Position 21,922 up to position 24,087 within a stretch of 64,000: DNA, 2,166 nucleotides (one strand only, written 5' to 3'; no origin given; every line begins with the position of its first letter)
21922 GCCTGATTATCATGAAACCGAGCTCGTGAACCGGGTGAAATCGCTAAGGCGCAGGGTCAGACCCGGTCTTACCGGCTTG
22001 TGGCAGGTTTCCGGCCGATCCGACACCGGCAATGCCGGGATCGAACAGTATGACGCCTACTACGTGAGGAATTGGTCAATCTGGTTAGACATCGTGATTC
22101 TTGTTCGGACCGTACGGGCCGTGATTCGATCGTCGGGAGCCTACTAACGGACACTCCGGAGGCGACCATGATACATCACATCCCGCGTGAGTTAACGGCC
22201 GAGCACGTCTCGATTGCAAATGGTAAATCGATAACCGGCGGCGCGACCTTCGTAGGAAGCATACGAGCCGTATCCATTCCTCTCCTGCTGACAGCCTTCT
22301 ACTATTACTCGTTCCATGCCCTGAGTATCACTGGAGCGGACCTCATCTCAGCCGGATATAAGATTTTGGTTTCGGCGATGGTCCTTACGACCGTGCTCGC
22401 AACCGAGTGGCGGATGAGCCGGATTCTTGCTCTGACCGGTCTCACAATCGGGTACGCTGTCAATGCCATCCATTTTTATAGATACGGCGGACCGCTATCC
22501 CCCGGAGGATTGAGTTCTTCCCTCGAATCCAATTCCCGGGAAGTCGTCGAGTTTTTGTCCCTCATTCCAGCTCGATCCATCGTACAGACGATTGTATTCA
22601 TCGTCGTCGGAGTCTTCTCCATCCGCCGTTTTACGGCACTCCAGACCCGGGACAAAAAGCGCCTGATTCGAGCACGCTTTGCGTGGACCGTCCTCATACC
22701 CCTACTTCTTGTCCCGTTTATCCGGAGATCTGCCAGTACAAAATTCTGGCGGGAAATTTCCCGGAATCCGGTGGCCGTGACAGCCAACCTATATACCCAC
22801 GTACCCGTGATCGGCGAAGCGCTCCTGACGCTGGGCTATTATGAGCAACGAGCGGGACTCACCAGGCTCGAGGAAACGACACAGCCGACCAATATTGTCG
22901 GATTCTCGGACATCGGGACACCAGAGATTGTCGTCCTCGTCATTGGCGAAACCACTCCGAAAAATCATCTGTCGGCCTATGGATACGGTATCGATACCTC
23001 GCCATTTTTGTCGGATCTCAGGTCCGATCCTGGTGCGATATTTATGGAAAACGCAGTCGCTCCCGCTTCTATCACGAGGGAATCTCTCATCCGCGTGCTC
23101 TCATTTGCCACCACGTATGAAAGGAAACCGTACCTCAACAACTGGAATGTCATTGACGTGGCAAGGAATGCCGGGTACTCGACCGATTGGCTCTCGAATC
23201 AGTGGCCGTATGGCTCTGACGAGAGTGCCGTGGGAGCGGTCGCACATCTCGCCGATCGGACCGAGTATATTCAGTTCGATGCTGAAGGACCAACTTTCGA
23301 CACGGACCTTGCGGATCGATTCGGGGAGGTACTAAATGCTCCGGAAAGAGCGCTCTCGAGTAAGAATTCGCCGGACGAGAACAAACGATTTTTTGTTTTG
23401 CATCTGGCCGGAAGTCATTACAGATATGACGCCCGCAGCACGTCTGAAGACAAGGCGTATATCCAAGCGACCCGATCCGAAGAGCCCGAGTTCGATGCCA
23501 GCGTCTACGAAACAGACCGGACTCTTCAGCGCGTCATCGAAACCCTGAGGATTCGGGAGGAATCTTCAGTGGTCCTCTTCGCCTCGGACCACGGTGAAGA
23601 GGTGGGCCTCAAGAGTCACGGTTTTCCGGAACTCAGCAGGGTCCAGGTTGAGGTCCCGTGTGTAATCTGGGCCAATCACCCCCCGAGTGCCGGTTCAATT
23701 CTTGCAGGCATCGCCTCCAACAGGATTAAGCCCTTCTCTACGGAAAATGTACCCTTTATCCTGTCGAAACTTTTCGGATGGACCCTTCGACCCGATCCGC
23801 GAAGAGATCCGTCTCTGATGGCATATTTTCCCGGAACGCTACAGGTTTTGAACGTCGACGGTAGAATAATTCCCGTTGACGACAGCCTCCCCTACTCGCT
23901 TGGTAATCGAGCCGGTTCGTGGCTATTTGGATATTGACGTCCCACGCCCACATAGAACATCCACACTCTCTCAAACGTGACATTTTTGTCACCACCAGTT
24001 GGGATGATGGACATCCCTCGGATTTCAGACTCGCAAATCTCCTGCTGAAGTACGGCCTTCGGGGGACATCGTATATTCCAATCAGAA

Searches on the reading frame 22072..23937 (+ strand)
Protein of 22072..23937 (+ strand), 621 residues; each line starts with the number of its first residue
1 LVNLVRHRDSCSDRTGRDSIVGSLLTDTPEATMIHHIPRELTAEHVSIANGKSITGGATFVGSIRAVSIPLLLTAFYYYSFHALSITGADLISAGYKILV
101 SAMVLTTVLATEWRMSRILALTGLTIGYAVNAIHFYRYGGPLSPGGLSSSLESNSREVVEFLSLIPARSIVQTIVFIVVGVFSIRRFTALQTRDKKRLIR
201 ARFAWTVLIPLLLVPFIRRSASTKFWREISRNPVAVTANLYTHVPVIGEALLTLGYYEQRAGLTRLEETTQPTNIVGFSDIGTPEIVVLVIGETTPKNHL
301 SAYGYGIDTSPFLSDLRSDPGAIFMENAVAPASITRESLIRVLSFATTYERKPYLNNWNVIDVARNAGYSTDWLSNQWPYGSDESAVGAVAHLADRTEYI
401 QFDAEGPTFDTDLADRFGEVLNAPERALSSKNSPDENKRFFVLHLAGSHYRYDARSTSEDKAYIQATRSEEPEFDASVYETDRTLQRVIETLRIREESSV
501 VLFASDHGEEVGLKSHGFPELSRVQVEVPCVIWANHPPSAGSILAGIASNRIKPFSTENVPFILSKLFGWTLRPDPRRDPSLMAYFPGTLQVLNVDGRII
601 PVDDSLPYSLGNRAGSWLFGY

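Call 7: search_protein_families(library=pfam, proteins=[window:22072-23937:+], max_evalue=0.001)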
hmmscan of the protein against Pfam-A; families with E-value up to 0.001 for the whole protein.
window:22072-23937:+ (621 aa): 1 family
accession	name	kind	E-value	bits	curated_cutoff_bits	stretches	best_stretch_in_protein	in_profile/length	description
PF00884.28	Sulfatase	-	1.6e-29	103.6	25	1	287-540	3-279/301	Sulfatase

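Call 46: search_protein_families(library=ncbifam, proteins=[window:22072-23937:+], max_evalue=0.001)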
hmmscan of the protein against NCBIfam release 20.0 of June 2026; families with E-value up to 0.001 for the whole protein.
window:22072-23937:+ (621 aa): 17 families
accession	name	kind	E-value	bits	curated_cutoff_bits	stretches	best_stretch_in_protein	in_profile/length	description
NF007933.0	PRK10649.1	subfamily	4.9e-37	127.7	404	1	73-534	21-495/577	phosphoethanolamine transferase CptA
NF012179.0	CptA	domain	1.4e-32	113.1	900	1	93-512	31-455/556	phosphoethanolamine transferase CptA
NF028537.1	P_eth_NH2_trans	domain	1.1e-24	86.9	500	1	84-537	32-483/527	phosphoethanolamine--lipid A transferase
NF007160.0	PRK09598.1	equivalog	4.3e-22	78.1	561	1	69-536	22-473/523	phosphoethanolamine--lipid A transferase EptA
NF008593.0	PRK11560.1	equivalog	4.4e-15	55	493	1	285-535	248-497/563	kdo(2)-lipid A phosphoethanolamine 7''-transferase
NF012159.0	polymyxin_MCR2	exception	7.9e-09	34.8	1200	1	99-316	57-267/538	MCR-2 family phosphoethanolamine--lipid A transferase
NF033670.1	polymyxin_MCR6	exception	4.2e-08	32.4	1235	1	93-316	51-267/538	MCR-6 family phosphoethanolamine--lipid A transferase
NF033862.2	polymyxin_MCR10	exception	7.2e-08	31.5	1250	1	280-534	225-483/539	MCR-10 family phosphoethanolamine--lipid A transferase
NF008619.0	PRK11598.1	equivalog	3.1e-07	29.3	660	1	96-534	56-488/546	phosphoethanolamine transferase EptA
NF033463.1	polymyxin_MCR5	exception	8.7e-07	28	1250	0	473-535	424-492/547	MCR-5 family phosphoethanolamine--lipid A transferase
NF033836.1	polymyxin_MCR9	exception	1.1e-06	27.6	1240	1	284-535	229-484/539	MCR-9 family phosphoethanolamine--lipid A transferase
NF000465.1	polymyxin_MCR1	exception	1.2e-06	27.7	1100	1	98-376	57-328/541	MCR-1 family phosphoethanolamine--lipid A transferase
NF053859.1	polymyxin_MCR13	exception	3.1e-06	26.3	1250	1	282-535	227-484/541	MCR-13 family phosphoethanolamine--lipid A transferase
NF047438.1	polymyxin_MCR12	exception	1.1e-05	24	1200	1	283-534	235-490/548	MCR-12 family phosphoethanolamine--lipid A transferase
NF033669.1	polymyxin_MCR8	exception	6.2e-05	22.1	1250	1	282-536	232-493/565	MCR-8 family phosphoethanolamine--lipid A transferase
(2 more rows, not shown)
